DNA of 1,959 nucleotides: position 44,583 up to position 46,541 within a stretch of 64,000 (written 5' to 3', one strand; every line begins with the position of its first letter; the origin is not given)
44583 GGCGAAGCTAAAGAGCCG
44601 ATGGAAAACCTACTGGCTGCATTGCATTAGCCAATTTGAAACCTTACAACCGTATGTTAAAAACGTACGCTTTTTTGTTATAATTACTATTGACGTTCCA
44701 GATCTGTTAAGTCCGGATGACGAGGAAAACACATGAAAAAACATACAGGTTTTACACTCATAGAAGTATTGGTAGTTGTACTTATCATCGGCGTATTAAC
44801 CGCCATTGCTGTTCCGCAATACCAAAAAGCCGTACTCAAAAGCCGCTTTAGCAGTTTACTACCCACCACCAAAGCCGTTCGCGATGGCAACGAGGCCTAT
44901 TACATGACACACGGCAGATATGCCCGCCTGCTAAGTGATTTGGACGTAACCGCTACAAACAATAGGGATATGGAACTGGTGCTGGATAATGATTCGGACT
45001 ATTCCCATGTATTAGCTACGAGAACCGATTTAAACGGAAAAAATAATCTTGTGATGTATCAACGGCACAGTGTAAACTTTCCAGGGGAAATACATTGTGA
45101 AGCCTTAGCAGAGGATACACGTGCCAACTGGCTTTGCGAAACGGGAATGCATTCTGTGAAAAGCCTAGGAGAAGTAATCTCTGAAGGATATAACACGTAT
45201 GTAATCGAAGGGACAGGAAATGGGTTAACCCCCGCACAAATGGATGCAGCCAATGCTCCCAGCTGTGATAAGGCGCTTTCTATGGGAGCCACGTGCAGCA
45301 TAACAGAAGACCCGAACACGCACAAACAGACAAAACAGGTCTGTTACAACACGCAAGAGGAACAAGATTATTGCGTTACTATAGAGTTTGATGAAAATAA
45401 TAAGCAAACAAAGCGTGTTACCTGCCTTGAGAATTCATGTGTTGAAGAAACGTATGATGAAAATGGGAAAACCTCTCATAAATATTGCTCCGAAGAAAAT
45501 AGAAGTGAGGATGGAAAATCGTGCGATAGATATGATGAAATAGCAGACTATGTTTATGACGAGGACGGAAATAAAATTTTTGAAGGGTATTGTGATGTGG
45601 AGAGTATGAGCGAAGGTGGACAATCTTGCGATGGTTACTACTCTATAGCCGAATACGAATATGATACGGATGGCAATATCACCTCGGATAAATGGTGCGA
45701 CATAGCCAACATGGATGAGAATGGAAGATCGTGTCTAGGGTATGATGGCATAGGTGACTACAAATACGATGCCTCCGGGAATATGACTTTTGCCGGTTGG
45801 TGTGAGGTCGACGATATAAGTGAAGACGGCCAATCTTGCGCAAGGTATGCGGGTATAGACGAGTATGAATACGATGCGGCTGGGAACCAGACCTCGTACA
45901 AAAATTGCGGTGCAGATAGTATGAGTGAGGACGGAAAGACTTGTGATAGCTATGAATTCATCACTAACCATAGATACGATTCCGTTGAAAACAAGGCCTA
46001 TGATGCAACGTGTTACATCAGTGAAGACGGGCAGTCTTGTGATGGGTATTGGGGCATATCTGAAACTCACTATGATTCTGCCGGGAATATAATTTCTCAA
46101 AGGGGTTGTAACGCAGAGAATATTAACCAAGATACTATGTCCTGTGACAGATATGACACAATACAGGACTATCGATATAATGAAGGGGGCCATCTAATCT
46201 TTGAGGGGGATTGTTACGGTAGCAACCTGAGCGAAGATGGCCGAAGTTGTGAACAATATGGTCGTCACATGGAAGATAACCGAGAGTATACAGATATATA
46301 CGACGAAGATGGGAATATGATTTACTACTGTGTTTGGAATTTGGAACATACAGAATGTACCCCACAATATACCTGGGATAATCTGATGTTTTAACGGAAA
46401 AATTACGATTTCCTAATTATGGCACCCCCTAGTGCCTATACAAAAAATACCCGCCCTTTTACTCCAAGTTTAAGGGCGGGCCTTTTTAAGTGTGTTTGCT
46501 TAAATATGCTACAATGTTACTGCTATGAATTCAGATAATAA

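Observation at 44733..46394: Type IV pilin fused to a tandem Cys-bridged YD-like repeat domain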

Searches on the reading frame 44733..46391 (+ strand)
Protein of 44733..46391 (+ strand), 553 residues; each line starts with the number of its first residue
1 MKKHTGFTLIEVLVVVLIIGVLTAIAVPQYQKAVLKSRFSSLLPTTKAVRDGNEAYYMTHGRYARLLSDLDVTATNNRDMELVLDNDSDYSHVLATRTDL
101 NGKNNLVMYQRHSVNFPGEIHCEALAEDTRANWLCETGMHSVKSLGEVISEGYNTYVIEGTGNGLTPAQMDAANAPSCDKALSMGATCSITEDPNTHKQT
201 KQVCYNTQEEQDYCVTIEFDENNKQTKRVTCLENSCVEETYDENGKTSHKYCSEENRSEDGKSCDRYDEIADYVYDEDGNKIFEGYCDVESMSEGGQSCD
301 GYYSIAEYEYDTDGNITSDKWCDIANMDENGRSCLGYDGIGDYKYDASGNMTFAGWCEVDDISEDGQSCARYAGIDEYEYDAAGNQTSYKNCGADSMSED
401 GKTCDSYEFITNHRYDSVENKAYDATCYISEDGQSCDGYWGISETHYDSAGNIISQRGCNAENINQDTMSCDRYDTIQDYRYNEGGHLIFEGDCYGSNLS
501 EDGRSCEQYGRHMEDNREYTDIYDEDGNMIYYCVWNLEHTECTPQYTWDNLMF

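Call 3: search_protein_families(library=pfam, proteins=[window:44733-46391:+], max_evalue=10)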
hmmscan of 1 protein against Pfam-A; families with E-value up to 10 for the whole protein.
window:44733-46391:+ (553 aa): 4 families
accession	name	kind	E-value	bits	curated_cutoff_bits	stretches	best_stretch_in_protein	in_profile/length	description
PF07963.17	N_methyl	-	1.2e-07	31.4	21.2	1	1-26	1-26/27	Prokaryotic N-terminal methylation motif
PF23309.1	DUF7083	-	0.2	12.1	27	0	340-358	9-27/90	Domain of unknown function (DUF7083)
PF05593.20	RHS_repeat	-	0.54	11.2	22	1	377-389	19-31/38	RHS Repeat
PF12694.12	cpYpsA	-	2.9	8.1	26.2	1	350-387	21-57/145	Circularly permutated YpsA SLOG family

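Call 4: search_protein_families(library=ncbifam, proteins=[window:44733-46391:+], max_evalue=10)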
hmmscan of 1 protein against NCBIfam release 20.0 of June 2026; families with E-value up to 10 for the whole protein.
window:44733-46391:+ (553 aa): 13 families
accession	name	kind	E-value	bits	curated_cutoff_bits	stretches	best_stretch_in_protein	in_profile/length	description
NF007862.0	PRK10574.1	equivalog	4.8e-10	39.7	138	1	1-60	1-60/145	prepilin peptidase-dependent pilin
NF041775.1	typeIV_PilA_Myxo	equivalog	3.2e-09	37.1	400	1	4-75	10-81/214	type IV pilin protein PilA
TIGR01710.1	typeII_sec_gspG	equivalog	5.9e-08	32.8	88.85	1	6-64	2-60/134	type II secretion system major pseudopilin GspG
NF040999.1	pilin_ComGC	equivalog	5.6e-07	29.7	75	1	5-64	2-61/84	competence type IV pilus major pilin ComGC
TIGR02532.1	IV_pilin_GFxxxE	domain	1.8e-06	27.5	16.3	1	5-27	2-24/24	prepilin-type N-terminal cleavage/methylation domain-containing protein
TIGR01708.2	typeII_sec_gspH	equivalog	3.6e-06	27.1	80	1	5-34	2-31/169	type II secretion system minor pseudopilin GspH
NF041013.1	T4P_ComGE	equivalog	0.0011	19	49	1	2-33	1-32/83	competence type IV pilus minor pilin ComGE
NF007800.0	PRK10506.1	equivalog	0.0022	17.8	158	1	1-32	5-36/163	prepilin peptidase-dependent protein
TIGR02596.1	TIGR02596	subfamily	0.0023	18.1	70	1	7-37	1-31/196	Verru_Chthon cassette protein D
TIGR02523.1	type_IV_pilV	equivalog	0.0058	17.1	52.2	1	5-27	2-26/139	type IV pilus modification protein PilV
NF040982.1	ComGD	equivalog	0.037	14.4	70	1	5-33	2-29/139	competence type IV pilus minor pilin ComGD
NF040843.1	SE2200_fam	equivalog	0.35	11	30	1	13-34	4-25/33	SE2200 family small protein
NF038309.1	HisXaaSer_A3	equivalog_domain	0.44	10.4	65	0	269-280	8-19/81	His-Xaa-Ser repeat protein HxsA3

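Call 7: find_homologous_proteins(query=window:44733-46391:+, max_evalue=0.001)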
Query window:44733-46391:+ (553 aa): 361 proteins with E <= 0.001 among 8000 candidates; the best 120 are listed.
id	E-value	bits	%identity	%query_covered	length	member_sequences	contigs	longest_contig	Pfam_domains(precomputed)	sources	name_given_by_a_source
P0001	0.0e+0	1291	100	100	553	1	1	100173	PF07963.18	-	-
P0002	6.1e-196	671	50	98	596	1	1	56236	PF07963.18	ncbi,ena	-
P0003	2.2e-168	580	53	91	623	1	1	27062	PF07963.18,PF05593.20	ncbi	-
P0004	1.4e-122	428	47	90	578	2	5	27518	PF07963.18,PF05593.20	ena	-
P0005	4.5e-122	427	56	69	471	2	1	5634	PF07963.18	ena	-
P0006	8.7e-122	426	53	73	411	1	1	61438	PF07963.18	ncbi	-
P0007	6.6e-121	423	45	84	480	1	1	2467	PF07963.18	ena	-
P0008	7.7e-121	423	54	71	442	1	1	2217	PF07963.18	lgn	-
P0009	6.7e-117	410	43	95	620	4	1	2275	PF05593.20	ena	-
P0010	5.1e-116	407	45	96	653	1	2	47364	PF07963.18,PF05593.20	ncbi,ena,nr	ncbi:MAG: prepilin-type N-terminal cleavage/methylation domain-containing protein [Elusimicrobiaceae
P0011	1.6e-108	382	45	91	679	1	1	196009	PF07963.18,PF05593.20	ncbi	-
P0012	7.3e-107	376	45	95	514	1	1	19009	PF07963.18,PF05593.20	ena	-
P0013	9.0e-107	376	43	99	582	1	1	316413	PF07963.18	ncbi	-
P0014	7.2e-102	360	48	65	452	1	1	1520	PF05593.20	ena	-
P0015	3.0e-101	358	44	89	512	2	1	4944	PF07963.18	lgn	-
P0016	2.3e-99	352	41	95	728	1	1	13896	PF07963.18,PF05593.20,PF25023.2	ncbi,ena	-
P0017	1.5e-97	346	43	99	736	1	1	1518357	-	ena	-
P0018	6.6e-96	340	39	98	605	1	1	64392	PF07963.18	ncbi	-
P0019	1.6e-94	336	42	95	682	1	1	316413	PF05593.20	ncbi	-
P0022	3.5e-86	308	39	92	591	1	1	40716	PF07963.18,PF05593.20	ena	-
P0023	4.1e-79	285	37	95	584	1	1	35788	PF07963.18,PF05593.20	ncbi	-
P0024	7.4e-76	274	37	90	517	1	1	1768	PF07963.18,PF05593.20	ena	-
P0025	1.6e-75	273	37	92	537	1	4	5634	PF07963.18,PF05593.20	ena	-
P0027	6.8e-74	268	35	92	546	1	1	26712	PF07963.18,PF05593.20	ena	-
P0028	7.5e-74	267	37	95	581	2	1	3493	PF07963.18,PF05593.20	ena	-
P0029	1.3e-73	267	37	95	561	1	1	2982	PF07963.18,PF05593.20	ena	-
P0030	5.8e-73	265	37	96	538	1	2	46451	PF07963.18,PF05593.20,PF28355.1,PF18692.8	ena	-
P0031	7.4e-73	264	37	97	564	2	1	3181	PF07963.18,PF05593.20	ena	-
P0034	4.8e-69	252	34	92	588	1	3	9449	PF07963.18,PF05593.20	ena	-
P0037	6.9e-68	248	37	95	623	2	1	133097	PF05593.20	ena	-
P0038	2.9e-67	246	33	96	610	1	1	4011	PF07963.18,PF05593.20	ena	-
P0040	3.9e-66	242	35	96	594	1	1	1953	PF07963.18,PF05593.20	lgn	-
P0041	7.3e-66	241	67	31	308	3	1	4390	PF07963.18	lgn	-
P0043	4.8e-65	238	35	92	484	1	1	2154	PF07963.18,PF05593.20,PF25023.2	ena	-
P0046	1.1e-63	234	36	88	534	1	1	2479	PF07963.18,PF05593.20,PF25023.2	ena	-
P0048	1.8e-63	233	68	29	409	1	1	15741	PF07963.18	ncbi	-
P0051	2.2e-62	230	36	99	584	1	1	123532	PF07963.18,PF05593.20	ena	-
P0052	5.1e-62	228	32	96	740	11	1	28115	PF07963.18,PF05593.20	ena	-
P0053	6.3e-62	228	34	92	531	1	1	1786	PF07963.18,PF05593.20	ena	-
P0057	2.0e-58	217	34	95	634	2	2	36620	PF05593.20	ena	-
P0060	5.8e-56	208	35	95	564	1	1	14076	PF05593.20,PF18278.8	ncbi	-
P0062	1.4e-54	204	34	82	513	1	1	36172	PF05593.20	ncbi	-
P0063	3.4e-54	203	34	95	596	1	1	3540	PF05593.20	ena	-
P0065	1.3e-53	201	56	33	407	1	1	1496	PF07963.18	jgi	jgi:type IV pilus assembly protein PilE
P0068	1.2e-52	197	54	29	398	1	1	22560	PF16734.11,PF07963.18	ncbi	-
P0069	6.7e-52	195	38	58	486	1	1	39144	PF07963.18,PF05593.20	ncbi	-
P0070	7.6e-52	195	32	98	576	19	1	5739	PF05593.20,PF25023.2,PF07661.20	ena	-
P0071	5.4e-51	192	30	87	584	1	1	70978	PF05593.20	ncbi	-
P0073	1.0e-50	191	31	88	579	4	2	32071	PF05593.20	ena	-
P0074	5.4e-49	185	36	68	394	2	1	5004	PF07963.18,PF05593.20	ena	-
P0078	1.6e-47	181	52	33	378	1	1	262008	PF07963.18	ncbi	-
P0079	1.8e-47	180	55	28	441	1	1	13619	PF07963.18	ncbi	-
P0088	1.2e-44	171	54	29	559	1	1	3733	PF07963.18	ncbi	-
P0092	8.5e-44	168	60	25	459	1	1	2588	PF07963.18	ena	-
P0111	3.2e-41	160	49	30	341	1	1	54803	PF07562.21,PF23091.3,PF07699.20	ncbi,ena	-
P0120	6.3e-40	155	48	30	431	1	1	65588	PF27023.1,PF07562.21,PF07963.18,PF23091.3,PF07699.20,PF26010.1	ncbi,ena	-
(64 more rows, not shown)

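Call 8: search_solved_structures(query=window:44733-46391:+, max_evalue=10, show_alignments=3)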
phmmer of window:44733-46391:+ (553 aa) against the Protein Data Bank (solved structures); distinct sequences matched with E-value up to 10: 23.
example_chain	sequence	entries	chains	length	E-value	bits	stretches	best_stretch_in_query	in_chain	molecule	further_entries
9egp_A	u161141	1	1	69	7.2e-08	34.7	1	3-63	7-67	Geopilin domain 1 protein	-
8tum_e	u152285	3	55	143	3.2e-07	32.6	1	7-108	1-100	Type IV major pilin protein PilA | Pilin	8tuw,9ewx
2hi2_A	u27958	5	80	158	6.4e-07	31.6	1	7-99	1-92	Fimbrial protein | PilA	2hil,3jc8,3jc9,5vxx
8tob_GA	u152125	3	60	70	9.8e-07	31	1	8-52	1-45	Fimbrial protein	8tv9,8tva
1ay2_A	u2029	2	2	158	1.1e-06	30.8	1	7-72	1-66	TYPE 4 PILIN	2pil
8p3b_A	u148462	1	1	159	2.7e-06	29.5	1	7-71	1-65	Fimbrial protein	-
5kua_A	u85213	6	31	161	3.3e-06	29.2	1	7-68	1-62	pilin | Neisseria meningitidis PilE variant SB-GATDH | Neisseria meningitidis PilE, SB-DATDH variant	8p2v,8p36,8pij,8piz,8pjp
1oqw_A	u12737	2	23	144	4.1e-06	28.9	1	7-50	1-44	Fimbrial protein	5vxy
7tgg_A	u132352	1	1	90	8.5e-06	27.9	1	2-41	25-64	Geopilin domain 1 protein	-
8tj2_C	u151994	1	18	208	2.1e-05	26.6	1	7-71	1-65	Type IV major pilin protein PilA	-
9laa_A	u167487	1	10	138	8.6e-05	24.5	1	2-38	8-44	Type IV pilin protein PilA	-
2m7g_A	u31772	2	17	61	0.00013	23.9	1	7-42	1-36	Geopilin domain 1 protein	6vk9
6gv9_A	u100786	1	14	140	0.00022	23.2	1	7-62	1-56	Prepilin peptidase-dependent protein D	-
9lab_B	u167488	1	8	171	0.00073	21.5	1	1-55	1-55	MSHA major pilin subunit MshA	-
3sok_A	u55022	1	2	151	0.0016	20.3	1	7-70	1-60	Fimbrial protein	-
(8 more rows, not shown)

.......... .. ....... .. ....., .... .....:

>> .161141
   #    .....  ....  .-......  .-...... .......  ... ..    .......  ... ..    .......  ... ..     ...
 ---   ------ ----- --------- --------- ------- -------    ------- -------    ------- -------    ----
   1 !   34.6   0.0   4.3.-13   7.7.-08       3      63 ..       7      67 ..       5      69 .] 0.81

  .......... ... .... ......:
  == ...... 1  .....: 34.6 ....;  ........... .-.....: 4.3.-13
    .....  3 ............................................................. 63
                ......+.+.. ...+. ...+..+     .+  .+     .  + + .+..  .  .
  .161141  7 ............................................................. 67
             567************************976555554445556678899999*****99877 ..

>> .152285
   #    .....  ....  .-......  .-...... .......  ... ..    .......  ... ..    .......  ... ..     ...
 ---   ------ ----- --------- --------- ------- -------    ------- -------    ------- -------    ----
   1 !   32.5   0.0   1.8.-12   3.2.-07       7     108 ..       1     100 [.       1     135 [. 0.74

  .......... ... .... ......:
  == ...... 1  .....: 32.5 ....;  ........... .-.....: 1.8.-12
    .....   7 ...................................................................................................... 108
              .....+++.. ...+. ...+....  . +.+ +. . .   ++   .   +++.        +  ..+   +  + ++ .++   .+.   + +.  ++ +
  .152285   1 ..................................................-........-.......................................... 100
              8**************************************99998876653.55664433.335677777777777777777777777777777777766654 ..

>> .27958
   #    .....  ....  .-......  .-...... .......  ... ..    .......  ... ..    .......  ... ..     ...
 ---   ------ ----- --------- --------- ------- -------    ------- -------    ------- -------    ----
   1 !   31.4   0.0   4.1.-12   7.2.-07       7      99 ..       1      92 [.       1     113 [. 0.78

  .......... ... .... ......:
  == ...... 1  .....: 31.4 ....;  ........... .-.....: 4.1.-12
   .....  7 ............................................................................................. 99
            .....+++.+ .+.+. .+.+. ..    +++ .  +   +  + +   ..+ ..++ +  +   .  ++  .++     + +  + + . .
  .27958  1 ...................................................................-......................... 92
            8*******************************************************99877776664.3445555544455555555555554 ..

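Call 20: search_protein_families(library=pfam, alignment_id=A1, max_evalue=0.01)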
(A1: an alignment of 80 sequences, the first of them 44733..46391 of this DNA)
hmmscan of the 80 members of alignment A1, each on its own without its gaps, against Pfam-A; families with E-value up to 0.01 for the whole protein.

A. member 1, window:44733-46391:+ (553 aa): 1 family
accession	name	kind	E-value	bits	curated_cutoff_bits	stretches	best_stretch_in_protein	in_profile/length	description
PF07963.17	N_methyl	-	1.2e-07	31.4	21.2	1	1-26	1-26/27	Prokaryotic N-terminal methylation motif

B. families by the number of members that match (of 80 scanned): 14 families
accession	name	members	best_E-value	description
PF07963.17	N_methyl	79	2.5e-09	Prokaryotic N-terminal methylation motif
PF05593.20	RHS_repeat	49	9.7e-17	RHS Repeat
PF16734.10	Pilin_GH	15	0.00046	Type IV pilin-like G and H, putative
PF16732.10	ComP_DUS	11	1.8e-05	Type IV minor pilin ComP, DNA uptake sequence receptor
PF07661.19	MORN_2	5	3.7e-06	MORN repeat variant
PF18278.7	RANK_CRD_2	3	9.6e-09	Receptor activator of the NF-KB cysteine-rich repeat domain 2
PF12930.12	DUF3836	3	3.8e-07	Family of unknown function (DUF3836)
PF18692.7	DUF5640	1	4.1e-15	Family of unknown function (DUF5640)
PF18973.5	CBL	1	0.00037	Putative Chitin binding like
PF18067.7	Lipase_C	1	0.0019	Lipase C-terminal domain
PF00107.32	ADH_zinc_N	1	0.0035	Zinc-binding dehydrogenase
PF10248.14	Mlf1IP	1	0.0041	Myelodysplasia-myeloid leukemia factor 1-interacting protein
PF23938.1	DUF7273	1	0.0047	Domain of unknown function (DUF7273)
PF00066.22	Notch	1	0.0074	LNR domain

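Call 24: predict_structure(alignment_id=A1)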
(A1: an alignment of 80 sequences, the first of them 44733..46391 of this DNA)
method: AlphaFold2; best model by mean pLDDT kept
length: 553 residues; sequences in the alignment: 80
mean_pLDDT: 91.3   pTM: 0.76
mean pLDDT of the five models: 91.3, 90.7, 90.4, 90.2, 88.7
residues with pLDDT >= 90: 424; 70-90: 99; 50-70: 23; < 50: 7
segments of 3 or more residues with pLDDT < 50: 549-553
pLDDT, mean of each block of 10 residues (from residue 1): 61 89 91 95 96 95 93 84 92 95 96 94 97 97 93 97 87 85 91 96 84 91 94 94 96 96 96 96 97 96 97 97 90 95 97 98 96 98 97 96 97 96 96 95 96 97 95 96 85 93 92 61 81 73 61 39
secondary structure, 60 per line:
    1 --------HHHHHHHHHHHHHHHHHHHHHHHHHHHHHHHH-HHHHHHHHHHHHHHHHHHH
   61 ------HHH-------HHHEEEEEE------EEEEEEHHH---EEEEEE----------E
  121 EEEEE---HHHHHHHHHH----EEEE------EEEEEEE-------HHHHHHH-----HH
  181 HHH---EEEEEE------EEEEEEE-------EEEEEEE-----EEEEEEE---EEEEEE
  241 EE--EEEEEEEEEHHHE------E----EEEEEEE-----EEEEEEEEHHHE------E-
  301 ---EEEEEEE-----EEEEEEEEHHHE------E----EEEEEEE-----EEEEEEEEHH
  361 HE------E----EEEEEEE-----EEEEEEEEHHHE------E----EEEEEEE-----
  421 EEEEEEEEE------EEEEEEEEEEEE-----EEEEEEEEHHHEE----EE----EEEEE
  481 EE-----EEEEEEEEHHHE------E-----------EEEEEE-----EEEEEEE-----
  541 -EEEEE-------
elements in order: H9-40 H42-60 E80-85 E92-97 E104-109 E120-125 H129-138 E143-146 E153-159 H167-173 H179-183 E187-192 E199-205 E213-219 E225-231 E235-242 E245-253 E269-275 E281-288 E304-310 E316-323 E339-345 E351-358 E374-380 E386-393 E409-415 E421-429 E436-447 E453-460 E476-482 E488-495 E518-523 E529-535 E542-546

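Call 27: fold_search(model_id=the predicted structure, library=pdb)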
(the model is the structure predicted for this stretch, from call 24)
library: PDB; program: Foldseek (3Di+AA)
matches with E <= 10: 760; with E <= 0.001: 56
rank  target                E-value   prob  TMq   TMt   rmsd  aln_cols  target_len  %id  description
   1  9ifo_A                4.4e-13  1.00  0.13  0.07  25.1       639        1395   11  Structure of Teneurin-Like Protein (TLP) (released 2026-03-11)
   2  7ban_A                3.9e-12  1.00  0.18  0.07  20.9       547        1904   12  human Teneurin4 Mut C2 (released 2022-01-12)
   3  8h8b                  8.7e-12  1.00  0.11  0.07  28.5       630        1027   10  Type VI secretion system effector RhsP in its pre-autoproteolysis and monomeric form (released 2023-01-18)
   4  8qjd_B                1.1e-11  1.00  0.18  0.12  17.3       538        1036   10  T6SS-linked Rhs repeat protein - Salmonella bongori Rhs-core domain (released 2024-09-25)
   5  8fia_A                1.2e-11  1.00  0.12  0.05  25.8       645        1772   10  The structure of fly Teneurin self assembly (released 2023-05-03)
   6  6ske_A                1.8e-11  1.00  0.15  0.07  19.5       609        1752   10  Teneurin 2 in complex with Latrophilin 2 Lec domain (released 2020-02-12)
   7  6fb3_A                3.1e-11  1.00  0.14  0.06  19.7       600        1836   10  Teneurin 2 Partial Extracellular Domain (released 2018-03-28)
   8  7bam_A                4.3e-11  1.00  0.17  0.07  20.8       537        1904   12  human Teneurin4 WT C2 (released 2021-12-01)
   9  8cp6_B                4.3e-11  1.00  0.12  0.08  24.8       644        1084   11  Type six secretion system exported effector 5 (Tse5) (released 2023-12-06)
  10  8qjc                  4.5e-11  1.00  0.14  0.09  23.8       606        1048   11  T6SS-linked Rhs repeat protein - Salmonella bongori Rhs-core domain with toxin domain (released 2024-09-25)
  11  8r51_A                4.8e-11  1.00  0.17  0.07  22.2       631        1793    9  Mouse teneurin-3 non-compact subunit - A1B1 isoform (released 2024-05-08)
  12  8qjb_A                5.6e-11  1.00  0.27  0.17  15.8       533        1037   11  T6SS-linked Rhs repeat protein - Salmonella bongori Rhs-core domain extended N-terminus (released 2024-09-25)
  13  8qja_D                1.2e-10  1.00  0.12  0.08  25.8       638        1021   11  T6SS-linked Rhs repeat protein - Advenella mimigardefordensis VgrG-Rhs core (released 2024-09-25)
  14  7pq5                  1.6e-10  0.97  0.09  0.06  29.4       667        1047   11  Photorhabdus laumondii T6SS-associated Rhs protein carrying the Tre23 toxin domain (released 2021-12-01)
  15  6l7i_G                1.7e-10  1.00  0.22  0.20  17.3       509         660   12  Signal substraction of TcdB1-TccC2 and part of TcdA1 (released 2021-03-31)
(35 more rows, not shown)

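Call 35: find_encoding_contigs(protein=P0002, flank=8000, max_places=3)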
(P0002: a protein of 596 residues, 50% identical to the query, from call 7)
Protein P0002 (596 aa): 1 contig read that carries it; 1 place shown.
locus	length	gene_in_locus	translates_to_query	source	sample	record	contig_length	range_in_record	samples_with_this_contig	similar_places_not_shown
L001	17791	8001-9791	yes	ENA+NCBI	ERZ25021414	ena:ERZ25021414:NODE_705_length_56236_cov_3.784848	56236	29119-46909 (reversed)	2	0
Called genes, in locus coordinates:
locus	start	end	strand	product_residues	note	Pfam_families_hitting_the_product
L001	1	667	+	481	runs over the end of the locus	PF07963:N_methyl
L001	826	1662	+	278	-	PF17827:PrmC_N, PF03602:Cons_hypoth95 (weak), PF06325:PrmA, PF05175:MTS, PF12847:Methyltransf_18 (weak), PF13847:Methyltransf_31, PF08242:Methyltransf_12 (weak), PF13649:Methyltransf_25, +1 more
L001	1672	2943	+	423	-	PF00275:EPSP_synthase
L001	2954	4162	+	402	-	PF08245:Mur_ligase_M, PF02875:Mur_ligase_C, PF27239:FOL3_C (weak)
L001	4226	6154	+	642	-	-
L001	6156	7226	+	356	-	PF01820:Dala_Dala_lig_N, PF02222:ATP-grasp (weak), PF07478:Dala_Dala_lig_C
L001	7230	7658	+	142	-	-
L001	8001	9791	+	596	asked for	PF07963:N_methyl (weak)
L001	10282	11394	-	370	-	PF01743:PolyA_pol, PF12627:PolyA_pol_RNAbd (faint)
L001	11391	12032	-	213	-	PF14353:CpXC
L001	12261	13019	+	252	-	PF20772:TACO1_YebC_N, PF01709:Transcrip_reg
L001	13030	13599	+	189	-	PF02075:RuvC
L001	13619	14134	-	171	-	PF07963:N_methyl, PF16734:Pilin_GH (weak)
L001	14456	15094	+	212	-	PF02163:Peptidase_M50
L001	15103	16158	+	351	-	PF00579:tRNA-synt_1b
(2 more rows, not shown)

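Call 36: find_encoding_contigs(protein=P0001, flank=10000, max_places=3)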
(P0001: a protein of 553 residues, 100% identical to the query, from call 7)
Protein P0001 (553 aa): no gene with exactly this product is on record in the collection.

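Call 37: find_encoding_contigs(protein=P0017, flank=10000, max_places=2)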
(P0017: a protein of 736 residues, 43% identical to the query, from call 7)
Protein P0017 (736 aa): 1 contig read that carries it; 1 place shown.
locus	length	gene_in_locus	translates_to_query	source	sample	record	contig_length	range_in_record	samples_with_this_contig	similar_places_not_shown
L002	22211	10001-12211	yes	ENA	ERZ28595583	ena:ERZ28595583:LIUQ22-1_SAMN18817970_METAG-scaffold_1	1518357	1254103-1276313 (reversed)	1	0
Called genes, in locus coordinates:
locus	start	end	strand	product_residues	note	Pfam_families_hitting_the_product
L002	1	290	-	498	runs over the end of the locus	PF01075:Glyco_transf_9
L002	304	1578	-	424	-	PF04413:Glycos_transf_N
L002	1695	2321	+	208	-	-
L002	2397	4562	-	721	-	PF05170:AsmA, PF05359:DUF748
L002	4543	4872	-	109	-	PF06803:DUF1232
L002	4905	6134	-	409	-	-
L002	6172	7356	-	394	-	PF03486:HI0933_like, PF13738:Pyr_redox_3 (weak), PF22780:HI0933_like_1st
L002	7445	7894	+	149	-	PF01475:FUR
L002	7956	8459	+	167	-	PF00210:Ferritin (faint), PF02915:Rubrerythrin, PF23458:DUF7130 (weak), PF21349:RUBY_RBDX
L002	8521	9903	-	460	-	PF00083:Sugar_tr (weak), PF07690:MFS_1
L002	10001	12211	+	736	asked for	-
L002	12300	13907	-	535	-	PF02384:N6_Mtase, PF07669:Eco57I, PF12950:TaqI_C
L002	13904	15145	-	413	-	-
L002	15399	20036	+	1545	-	-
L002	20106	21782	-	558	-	PF00365:PFK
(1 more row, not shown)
